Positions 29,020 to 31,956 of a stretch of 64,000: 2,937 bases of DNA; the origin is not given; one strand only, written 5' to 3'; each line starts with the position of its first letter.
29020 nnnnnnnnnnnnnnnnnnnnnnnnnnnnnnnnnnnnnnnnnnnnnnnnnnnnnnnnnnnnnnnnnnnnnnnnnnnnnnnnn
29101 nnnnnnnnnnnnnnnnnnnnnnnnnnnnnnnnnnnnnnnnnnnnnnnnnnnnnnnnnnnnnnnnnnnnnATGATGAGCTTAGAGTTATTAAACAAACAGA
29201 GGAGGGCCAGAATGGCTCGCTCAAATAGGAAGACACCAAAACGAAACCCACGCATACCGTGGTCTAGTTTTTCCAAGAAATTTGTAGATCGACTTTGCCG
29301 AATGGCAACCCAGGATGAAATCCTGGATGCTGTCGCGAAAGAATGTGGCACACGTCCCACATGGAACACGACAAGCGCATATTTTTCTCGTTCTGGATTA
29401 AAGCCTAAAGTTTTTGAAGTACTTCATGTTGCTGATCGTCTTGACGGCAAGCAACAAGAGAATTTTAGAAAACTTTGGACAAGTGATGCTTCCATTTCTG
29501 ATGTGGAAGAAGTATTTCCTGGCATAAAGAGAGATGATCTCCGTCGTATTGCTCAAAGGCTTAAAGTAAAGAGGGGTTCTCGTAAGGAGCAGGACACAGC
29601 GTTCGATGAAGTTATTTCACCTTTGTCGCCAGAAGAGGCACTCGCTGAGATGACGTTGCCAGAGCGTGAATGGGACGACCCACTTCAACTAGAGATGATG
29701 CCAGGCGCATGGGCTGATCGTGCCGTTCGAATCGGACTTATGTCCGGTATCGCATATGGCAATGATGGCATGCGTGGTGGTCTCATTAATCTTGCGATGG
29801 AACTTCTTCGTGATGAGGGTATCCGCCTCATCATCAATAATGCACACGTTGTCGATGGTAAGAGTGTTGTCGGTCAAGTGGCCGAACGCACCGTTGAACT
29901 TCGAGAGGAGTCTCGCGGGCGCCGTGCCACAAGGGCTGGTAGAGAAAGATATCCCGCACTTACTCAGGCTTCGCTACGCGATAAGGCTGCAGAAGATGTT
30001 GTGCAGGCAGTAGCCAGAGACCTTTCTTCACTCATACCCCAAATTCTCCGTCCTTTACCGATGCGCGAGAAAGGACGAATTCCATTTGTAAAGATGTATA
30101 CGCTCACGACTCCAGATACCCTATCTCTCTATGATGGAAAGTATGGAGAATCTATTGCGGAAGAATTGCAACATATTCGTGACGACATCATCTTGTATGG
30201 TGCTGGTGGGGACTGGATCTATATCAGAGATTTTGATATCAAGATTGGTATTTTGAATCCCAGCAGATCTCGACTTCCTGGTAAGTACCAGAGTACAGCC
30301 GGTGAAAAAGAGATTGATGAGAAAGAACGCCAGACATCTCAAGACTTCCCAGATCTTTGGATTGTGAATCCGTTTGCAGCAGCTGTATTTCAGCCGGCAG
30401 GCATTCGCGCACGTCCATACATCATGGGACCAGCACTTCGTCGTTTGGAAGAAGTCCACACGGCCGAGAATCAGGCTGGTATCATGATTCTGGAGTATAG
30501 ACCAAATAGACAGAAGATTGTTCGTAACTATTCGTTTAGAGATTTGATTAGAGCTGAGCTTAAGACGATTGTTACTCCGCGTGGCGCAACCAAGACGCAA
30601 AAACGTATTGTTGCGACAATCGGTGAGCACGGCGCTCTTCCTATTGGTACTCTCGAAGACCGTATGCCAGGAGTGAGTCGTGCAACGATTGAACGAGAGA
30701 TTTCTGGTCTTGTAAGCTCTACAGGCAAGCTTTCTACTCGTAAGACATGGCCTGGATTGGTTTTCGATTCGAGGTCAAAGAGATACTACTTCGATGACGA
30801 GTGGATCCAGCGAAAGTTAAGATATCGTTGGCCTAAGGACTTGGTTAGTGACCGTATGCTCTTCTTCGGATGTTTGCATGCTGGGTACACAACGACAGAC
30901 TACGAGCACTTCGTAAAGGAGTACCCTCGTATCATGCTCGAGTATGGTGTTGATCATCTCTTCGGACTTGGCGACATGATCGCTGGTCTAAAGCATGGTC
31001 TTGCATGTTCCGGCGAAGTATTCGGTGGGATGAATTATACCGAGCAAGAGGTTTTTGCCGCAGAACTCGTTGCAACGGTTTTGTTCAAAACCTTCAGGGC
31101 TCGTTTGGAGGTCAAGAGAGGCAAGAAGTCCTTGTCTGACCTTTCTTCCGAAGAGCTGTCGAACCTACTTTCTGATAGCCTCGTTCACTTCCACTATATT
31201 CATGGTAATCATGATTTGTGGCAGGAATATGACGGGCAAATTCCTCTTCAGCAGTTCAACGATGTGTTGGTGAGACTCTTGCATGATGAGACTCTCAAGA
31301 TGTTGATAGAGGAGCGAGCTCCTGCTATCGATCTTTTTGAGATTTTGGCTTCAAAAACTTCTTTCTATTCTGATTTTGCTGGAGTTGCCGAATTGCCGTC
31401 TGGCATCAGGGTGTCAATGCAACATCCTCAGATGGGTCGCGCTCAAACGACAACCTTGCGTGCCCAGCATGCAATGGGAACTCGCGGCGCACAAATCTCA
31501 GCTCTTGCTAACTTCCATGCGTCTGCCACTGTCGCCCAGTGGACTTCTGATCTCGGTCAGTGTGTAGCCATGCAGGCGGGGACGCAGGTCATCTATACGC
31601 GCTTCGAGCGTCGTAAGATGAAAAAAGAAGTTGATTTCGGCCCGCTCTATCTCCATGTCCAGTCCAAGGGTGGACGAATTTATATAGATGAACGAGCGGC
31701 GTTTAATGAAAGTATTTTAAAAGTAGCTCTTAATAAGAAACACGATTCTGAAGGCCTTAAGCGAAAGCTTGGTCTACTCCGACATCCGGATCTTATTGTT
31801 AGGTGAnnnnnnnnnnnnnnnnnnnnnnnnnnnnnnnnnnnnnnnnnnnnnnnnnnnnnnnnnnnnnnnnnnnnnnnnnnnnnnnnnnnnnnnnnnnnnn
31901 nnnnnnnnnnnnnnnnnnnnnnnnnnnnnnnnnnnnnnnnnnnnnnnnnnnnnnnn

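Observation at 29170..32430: Higher-GC island next to a tRNA cluster: 878-aa protein with variant metallophosphoesterase motifs plus a divergently oriented SprT-like HExxH protease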

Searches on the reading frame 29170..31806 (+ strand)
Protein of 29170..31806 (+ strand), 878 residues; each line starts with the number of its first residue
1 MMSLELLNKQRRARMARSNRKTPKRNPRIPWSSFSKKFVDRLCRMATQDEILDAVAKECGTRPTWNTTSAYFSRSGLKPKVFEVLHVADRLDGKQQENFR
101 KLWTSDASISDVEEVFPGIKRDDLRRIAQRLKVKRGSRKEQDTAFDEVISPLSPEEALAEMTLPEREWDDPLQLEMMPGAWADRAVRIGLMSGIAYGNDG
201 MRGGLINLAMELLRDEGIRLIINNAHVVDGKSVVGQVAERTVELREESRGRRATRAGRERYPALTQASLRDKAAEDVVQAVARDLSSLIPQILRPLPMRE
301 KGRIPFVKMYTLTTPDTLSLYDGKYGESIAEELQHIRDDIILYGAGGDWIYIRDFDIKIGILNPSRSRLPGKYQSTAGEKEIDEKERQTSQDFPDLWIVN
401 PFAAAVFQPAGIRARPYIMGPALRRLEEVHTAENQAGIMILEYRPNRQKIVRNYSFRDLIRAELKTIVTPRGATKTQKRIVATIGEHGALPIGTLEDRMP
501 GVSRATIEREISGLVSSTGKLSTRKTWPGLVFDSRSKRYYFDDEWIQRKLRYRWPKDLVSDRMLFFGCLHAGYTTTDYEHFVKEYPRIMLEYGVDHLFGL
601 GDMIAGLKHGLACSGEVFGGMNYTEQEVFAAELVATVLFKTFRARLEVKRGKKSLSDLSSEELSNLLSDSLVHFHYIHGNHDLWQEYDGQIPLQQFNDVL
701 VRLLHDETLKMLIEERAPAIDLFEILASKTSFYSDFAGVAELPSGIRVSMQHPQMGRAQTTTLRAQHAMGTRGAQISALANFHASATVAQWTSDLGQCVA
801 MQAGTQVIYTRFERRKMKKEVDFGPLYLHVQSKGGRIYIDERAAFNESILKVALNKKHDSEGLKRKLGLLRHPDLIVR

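Call 4: search_protein_families(library=pfam, proteins=[window:29170-31806:+], max_evalue=1)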
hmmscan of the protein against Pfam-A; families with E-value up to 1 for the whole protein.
window:29170-31806:+ (878 aa): 0 families

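Call 5: search_protein_families(library=ncbifam, proteins=[window:29170-31806:+], max_evalue=1)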
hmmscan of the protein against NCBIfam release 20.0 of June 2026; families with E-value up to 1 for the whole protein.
window:29170-31806:+ (878 aa): 0 families

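Call 6: search_protein_families(library=padloc, proteins=[window:29170-31806:+], max_evalue=1)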
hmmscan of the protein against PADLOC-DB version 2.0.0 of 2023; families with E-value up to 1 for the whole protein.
window:29170-31806:+ (878 aa): 0 families

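Call 7: search_protein_families(library=phrogs, proteins=[window:29170-31806:+], max_evalue=1)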
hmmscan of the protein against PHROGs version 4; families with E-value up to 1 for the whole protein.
window:29170-31806:+ (878 aa): 1 family
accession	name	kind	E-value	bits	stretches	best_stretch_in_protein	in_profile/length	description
phrog_12191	-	unknown function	0.16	12.9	0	273-316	47-90/127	-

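Call 8: find_homologous_proteins(query=window:29170-31806:+)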
Query window:29170-31806:+ (878 aa): 2 proteins with E <= 0.001 among 8000 candidates.
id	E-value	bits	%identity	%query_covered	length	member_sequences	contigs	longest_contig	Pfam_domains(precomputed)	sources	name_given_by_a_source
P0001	0.0e+0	1970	100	98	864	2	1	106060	-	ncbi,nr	ncbi:MAG: hypothetical protein O2794_01010 [bacterium]|nr:hypothetical protein [bacterium]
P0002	1.6e-292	991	54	96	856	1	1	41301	-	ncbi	-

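Call 12: find_encoding_contigs(protein=P0002, flank=10000)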
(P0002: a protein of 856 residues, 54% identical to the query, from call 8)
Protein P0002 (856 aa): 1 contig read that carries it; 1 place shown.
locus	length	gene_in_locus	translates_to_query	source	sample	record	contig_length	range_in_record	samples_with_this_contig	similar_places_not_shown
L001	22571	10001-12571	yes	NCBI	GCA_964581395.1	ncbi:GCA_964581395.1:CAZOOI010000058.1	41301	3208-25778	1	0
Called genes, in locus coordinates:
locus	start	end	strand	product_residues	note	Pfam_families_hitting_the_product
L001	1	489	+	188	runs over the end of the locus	-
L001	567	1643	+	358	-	PF00953:Glycos_transf_4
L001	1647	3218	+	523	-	PF07969:Amidohydro_3, PF01979:Amidohydro_1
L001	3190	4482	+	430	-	PF21799:MurD-like_N, PF08245:Mur_ligase_M, PF02875:Mur_ligase_C (weak)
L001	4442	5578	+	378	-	PF01098:FTSW_RODA_SPOVE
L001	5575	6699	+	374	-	PF03033:Glyco_transf_28, PF04101:Glyco_tran_28_C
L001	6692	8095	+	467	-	PF00749:tRNA-synt_1c, PF19269:Anticodon_2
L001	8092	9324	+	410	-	PF01551:Peptidase_M23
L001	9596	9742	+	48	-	-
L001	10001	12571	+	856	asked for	-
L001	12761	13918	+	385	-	PF12705:PDDEXK_1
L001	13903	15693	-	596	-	PF00652:Ricin_B_lectin (weak)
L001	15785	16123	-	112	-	-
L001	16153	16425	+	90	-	PF01016:Ribosomal_L27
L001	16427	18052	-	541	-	PF06418:CTP_synth_N, PF00117:GATase, PF07722:Peptidase_C26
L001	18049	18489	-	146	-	PF01281:Ribosomal_L9_N, PF03948:Ribosomal_L9_C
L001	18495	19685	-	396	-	PF22694:CtpB_N-like, PF00595:PDZ, PF13180:PDZ_2, PF17820:PDZ_6, PF03572:Peptidase_S41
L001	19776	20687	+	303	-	PF01544:CorA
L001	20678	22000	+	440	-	PF01406:tRNA-synt_1e, PF09334:tRNA-synt_1g (faint)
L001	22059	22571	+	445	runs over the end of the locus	PF00772:DnaB, PF13481:AAA_25, PF03796:DnaB_C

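Call 17: search_solved_structures(query=window:29170-31806:+, max_evalue=10, show_alignments=2)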
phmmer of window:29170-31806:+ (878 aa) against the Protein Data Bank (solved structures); distinct sequences matched with E-value up to 10: 3.
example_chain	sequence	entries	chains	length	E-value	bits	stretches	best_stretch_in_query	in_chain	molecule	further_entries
2wto_A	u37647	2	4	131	1.2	10.2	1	770-845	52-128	ORF131 PROTEIN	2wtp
5c1c_A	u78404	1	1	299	1.8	9.7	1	560-602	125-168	Pectinesterase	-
5c1e_A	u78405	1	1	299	1.8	9.7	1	560-602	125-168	Pectinesterase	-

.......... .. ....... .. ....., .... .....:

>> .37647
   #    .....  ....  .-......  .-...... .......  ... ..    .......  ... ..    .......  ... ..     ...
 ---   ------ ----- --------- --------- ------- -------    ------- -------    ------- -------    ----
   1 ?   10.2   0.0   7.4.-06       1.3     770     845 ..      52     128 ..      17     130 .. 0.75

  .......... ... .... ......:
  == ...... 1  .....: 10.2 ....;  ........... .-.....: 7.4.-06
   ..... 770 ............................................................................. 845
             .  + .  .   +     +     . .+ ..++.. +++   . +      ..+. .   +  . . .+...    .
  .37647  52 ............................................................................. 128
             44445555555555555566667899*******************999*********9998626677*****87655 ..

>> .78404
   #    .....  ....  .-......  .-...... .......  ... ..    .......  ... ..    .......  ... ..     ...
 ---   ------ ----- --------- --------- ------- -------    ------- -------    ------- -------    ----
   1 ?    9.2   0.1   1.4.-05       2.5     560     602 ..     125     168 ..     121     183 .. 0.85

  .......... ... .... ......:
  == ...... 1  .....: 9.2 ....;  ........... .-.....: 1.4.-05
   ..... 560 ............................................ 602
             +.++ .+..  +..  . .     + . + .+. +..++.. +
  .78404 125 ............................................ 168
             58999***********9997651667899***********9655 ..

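Call 23: search_solved_structures(query=A1, max_evalue=10, show_alignments=3)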
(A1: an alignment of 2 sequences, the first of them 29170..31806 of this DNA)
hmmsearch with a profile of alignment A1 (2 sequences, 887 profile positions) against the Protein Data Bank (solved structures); distinct sequences matched with E-value up to 10: 0.

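Call 27: search_protein_representatives(protein=window:29170-31806:+)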
Query: 878 residues. Proteins with E-value up to 0.001 (for the whole library): 157; up to 1e-10: 139; up to 1e-30: 115. The best 150 are listed.
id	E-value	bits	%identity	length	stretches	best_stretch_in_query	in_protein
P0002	5.2e-293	990.7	55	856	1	26-870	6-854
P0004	1.8e-185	635.0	43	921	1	92-870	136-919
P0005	2.9e-176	604.5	46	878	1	147-870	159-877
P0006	9.8e-166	569.7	39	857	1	24-870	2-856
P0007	7.1e-149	513.9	43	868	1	153-871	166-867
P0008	3.8e-146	504.9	40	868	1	134-870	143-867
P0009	5.5e-143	494.4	41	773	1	158-870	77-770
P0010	2.8e-129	449.1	42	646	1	269-871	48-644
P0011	6.6e-128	444.5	39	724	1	153-871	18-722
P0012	1.1e-124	433.9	38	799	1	97-870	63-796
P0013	1.2e-123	430.5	41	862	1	155-871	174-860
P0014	9.4e-123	427.5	41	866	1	272-870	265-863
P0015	2.7e-114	399.5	41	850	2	321-871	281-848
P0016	9.4e-110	384.5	34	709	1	185-848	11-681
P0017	2.1e-109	383.3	37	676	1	182-842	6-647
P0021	7.7e-100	351.7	35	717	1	183-870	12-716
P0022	2.4e-99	350.1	35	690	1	185-846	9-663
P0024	1.8e-98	347.2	38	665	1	182-845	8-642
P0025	8.4e-97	341.7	36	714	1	185-852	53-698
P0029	2.6e-93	330.1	33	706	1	176-872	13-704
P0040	2.6e-85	303.7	34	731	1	186-845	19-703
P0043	6.5e-84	299.0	32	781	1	175-849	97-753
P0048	6.8e-82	292.3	33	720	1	185-846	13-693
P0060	7.7e-78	278.9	34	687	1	184-841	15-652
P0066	3.1e-76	273.6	32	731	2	215-856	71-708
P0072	9.4e-72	258.8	32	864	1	174-845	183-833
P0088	1.3e-62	228.6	29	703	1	186-844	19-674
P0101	2.2e-55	204.6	33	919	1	277-864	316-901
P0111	8.9e-46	172.9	33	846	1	277-841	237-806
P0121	6.3e-26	107.2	28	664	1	319-836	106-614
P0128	1.7e-18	82.6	26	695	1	190-826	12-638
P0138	7.3e-13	64.0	26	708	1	189-841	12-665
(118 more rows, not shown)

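Call 31: find_homologous_proteins(query=A2, max_evalue=0.00001)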
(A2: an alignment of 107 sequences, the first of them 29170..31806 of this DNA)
Query A2 (107 sequences) (878 aa, profile of the alignment): 2 proteins with E <= 0.00001 among 8000 candidates.
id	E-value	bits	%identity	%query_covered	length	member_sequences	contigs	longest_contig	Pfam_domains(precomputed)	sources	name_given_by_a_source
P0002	9.6e-226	769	54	96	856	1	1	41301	-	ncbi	-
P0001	2.0e-223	762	100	98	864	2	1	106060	-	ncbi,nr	ncbi:MAG: hypothetical protein O2794_01010 [bacterium]|nr:hypothetical protein [bacterium]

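Call 38: find_related_loci(query=A3, collection=viral_contigs, flank=10000)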
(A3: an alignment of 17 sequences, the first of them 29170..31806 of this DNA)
Query A3 (878 aa) in viral_contigs; peptide patterns used: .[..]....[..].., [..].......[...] (x = any residue, [..] = any of these).
94 stretches matched a pattern, but none encodes a relative of the query by tblastn (E <= 1e-3).

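Call 41: find_related_loci(query=A4, collection=genome_contigs, flank=10000)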
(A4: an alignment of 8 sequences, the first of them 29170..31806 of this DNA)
Query A4 (878 aa) in genome_contigs; peptide patterns used: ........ (x = any residue, [..] = any of these).
14 stretches matched a pattern; 6 encode a relative of the query (tblastn E <= 1e-3); 6 distinct loci.
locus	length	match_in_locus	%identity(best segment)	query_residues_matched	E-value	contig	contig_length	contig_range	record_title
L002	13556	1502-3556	45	162-870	3e-180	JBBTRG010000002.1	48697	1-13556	MAG: Patescibacteria group bacterium isolate H32-bin003 H32_bin003_000000000002, whole genome shotgun sequence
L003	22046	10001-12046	44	162-870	4e-176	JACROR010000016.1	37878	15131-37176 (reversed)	MAG: Candidatus Niyogibacteria bacterium isolate NC_groundwater_1966_Pr3_S-0.2um_45_3 scaffold_219804, whole genome shot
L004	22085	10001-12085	42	159-871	6e-162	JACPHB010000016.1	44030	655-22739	MAG: Parcubacteria group bacterium isolate NC_groundwater_403_Ag_B-0.1um_39_20 GD18-4_B1_scaffold_1169064, whole genome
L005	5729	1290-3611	37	86-871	1e-152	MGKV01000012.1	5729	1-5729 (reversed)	MAG: Candidatus Yanofskybacteria bacterium RIFCSPLOWO2_02_FULL_45_18 rifcsplowo2_02_scaffold_35840, whole genome shotgun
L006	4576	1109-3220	35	163-873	2e-116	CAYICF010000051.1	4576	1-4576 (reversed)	MAG TPA_asm: uncultured Candidatus Saccharibacteria bacterium isolate ERP119705_co17_995 genome assembly, contig: NODE_3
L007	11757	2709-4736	40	166-870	8e-142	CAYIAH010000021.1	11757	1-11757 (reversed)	MAG TPA_asm: uncultured Candidatus Saccharibacteria bacterium isolate ERP119705_co1_1130 genome assembly, contig: NODE_7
